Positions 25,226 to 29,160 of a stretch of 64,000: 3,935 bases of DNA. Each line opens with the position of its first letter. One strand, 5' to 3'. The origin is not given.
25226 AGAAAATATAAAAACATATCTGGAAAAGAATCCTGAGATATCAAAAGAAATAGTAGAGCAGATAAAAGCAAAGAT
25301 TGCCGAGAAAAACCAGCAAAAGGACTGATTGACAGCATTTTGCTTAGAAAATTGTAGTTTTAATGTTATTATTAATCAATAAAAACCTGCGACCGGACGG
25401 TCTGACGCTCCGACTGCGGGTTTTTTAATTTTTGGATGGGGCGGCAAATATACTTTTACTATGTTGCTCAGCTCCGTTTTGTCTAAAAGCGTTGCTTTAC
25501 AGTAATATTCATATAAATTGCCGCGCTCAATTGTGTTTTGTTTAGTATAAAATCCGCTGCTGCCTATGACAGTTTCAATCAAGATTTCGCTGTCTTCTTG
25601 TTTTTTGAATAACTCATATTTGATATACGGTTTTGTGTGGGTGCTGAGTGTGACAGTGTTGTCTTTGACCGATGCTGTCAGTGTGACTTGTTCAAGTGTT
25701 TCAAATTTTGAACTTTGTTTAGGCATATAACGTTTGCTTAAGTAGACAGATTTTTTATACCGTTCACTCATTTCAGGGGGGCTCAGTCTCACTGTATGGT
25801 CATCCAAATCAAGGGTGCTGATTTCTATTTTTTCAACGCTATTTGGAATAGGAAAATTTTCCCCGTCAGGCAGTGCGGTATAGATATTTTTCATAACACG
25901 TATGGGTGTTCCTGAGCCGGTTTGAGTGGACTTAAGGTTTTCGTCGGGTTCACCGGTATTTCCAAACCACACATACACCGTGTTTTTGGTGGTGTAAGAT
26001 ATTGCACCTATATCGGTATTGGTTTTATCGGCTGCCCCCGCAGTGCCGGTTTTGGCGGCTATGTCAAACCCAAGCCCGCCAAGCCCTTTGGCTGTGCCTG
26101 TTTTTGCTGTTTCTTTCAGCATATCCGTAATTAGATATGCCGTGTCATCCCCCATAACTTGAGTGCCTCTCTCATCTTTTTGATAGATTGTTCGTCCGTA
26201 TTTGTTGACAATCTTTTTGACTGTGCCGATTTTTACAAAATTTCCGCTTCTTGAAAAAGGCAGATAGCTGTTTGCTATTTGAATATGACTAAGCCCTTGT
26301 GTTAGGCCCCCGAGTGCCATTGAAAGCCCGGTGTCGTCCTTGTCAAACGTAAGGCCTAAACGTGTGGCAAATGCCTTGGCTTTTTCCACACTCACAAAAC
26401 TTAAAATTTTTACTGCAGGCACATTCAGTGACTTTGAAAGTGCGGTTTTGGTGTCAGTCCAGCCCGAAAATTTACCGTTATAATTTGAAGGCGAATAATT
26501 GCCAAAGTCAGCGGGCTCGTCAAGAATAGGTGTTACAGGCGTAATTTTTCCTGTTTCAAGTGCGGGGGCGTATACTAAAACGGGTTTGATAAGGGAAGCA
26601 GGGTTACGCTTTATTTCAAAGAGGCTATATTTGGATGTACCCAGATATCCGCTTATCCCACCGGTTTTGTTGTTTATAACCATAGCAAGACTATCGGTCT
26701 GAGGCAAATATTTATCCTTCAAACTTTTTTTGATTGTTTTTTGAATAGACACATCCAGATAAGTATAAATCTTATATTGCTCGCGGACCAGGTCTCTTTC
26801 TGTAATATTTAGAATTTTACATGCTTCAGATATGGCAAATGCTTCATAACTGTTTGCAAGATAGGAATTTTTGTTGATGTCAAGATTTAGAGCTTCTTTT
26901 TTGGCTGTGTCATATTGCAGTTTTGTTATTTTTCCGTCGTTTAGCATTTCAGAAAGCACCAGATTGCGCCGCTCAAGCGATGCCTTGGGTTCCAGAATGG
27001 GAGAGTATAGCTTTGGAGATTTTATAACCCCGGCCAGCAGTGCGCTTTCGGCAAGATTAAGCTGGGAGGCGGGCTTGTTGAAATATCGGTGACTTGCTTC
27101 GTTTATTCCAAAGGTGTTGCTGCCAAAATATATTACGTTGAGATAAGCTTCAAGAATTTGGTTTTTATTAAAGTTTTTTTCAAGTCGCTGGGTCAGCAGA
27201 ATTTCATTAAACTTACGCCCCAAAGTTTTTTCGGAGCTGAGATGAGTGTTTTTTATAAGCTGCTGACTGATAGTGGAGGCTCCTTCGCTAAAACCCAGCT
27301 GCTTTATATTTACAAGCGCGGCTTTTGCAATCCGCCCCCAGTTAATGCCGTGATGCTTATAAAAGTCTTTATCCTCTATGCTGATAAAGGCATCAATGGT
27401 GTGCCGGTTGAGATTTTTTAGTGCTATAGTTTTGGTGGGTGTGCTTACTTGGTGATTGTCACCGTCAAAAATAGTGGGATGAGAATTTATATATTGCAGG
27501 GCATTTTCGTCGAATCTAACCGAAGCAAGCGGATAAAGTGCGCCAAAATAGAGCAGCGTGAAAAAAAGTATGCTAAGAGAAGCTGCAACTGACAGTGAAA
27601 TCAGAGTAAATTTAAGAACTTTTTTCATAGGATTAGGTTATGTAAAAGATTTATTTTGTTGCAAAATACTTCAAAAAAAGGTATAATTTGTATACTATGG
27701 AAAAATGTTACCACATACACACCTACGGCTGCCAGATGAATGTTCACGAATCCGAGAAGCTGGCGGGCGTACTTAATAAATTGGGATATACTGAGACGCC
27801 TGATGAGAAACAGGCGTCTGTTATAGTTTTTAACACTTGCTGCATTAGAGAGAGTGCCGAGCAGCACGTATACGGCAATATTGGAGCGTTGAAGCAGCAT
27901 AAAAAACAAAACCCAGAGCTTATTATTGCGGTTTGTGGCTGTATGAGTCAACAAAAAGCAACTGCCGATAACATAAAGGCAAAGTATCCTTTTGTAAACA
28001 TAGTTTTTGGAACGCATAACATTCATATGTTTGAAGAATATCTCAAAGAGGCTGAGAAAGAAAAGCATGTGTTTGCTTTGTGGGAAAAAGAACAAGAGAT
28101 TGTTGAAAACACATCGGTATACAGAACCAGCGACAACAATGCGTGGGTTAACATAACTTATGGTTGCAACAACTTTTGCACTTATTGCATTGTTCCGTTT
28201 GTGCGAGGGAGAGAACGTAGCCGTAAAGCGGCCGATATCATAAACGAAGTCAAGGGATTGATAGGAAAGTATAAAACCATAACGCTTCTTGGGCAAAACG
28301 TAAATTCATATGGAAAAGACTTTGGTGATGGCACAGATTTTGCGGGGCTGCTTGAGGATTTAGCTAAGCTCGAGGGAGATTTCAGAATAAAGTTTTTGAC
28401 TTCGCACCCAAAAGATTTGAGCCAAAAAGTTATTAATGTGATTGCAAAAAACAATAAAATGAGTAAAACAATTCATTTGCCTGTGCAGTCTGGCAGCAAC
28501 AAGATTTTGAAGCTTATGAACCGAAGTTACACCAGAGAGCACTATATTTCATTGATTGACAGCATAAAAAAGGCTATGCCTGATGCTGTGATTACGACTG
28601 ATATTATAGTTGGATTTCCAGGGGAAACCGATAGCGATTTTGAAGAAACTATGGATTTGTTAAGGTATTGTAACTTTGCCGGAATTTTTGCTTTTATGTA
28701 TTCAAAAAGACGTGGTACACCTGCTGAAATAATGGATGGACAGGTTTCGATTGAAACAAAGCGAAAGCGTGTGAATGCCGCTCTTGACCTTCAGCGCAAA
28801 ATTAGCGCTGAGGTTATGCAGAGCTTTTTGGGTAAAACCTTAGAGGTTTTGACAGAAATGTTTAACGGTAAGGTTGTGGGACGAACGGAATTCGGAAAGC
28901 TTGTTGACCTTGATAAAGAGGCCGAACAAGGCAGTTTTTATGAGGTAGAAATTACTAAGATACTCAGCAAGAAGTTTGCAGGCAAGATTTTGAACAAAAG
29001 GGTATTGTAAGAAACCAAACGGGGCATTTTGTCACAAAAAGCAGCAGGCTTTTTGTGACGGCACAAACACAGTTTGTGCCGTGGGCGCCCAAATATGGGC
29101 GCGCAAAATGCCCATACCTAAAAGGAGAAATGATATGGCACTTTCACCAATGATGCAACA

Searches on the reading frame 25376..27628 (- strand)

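Call 61: search_protein_families(library=pfam, proteins=[window:25376-27628:-])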
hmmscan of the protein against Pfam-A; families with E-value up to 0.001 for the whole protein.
window:25376-27628:- (750 aa): 2 families
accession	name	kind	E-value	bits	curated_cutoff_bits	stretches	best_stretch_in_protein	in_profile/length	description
PF00912.28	Transgly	-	7.4e-59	198.6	27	1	66-228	15-177/178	Transglycosylase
PF00905.27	Transpeptidase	-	1.2e-22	81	22.1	1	315-568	3-283/299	Penicillin binding protein transpeptidase domain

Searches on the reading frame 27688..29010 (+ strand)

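Call 61: search_protein_families(library=pfam, proteins=[window:27688-29010:+])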
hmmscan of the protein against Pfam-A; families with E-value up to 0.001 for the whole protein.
window:27688-29010:+ (440 aa): 2 families
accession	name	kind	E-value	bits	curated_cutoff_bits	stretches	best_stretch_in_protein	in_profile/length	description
PF04055.27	Radical_SAM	-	5.7e-31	108.4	29.5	1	154-325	1-166/166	Radical SAM superfamily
PF00919.26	UPF0004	-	8.2e-29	100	27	1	8-108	2-98/98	Uncharacterized protein family UPF0004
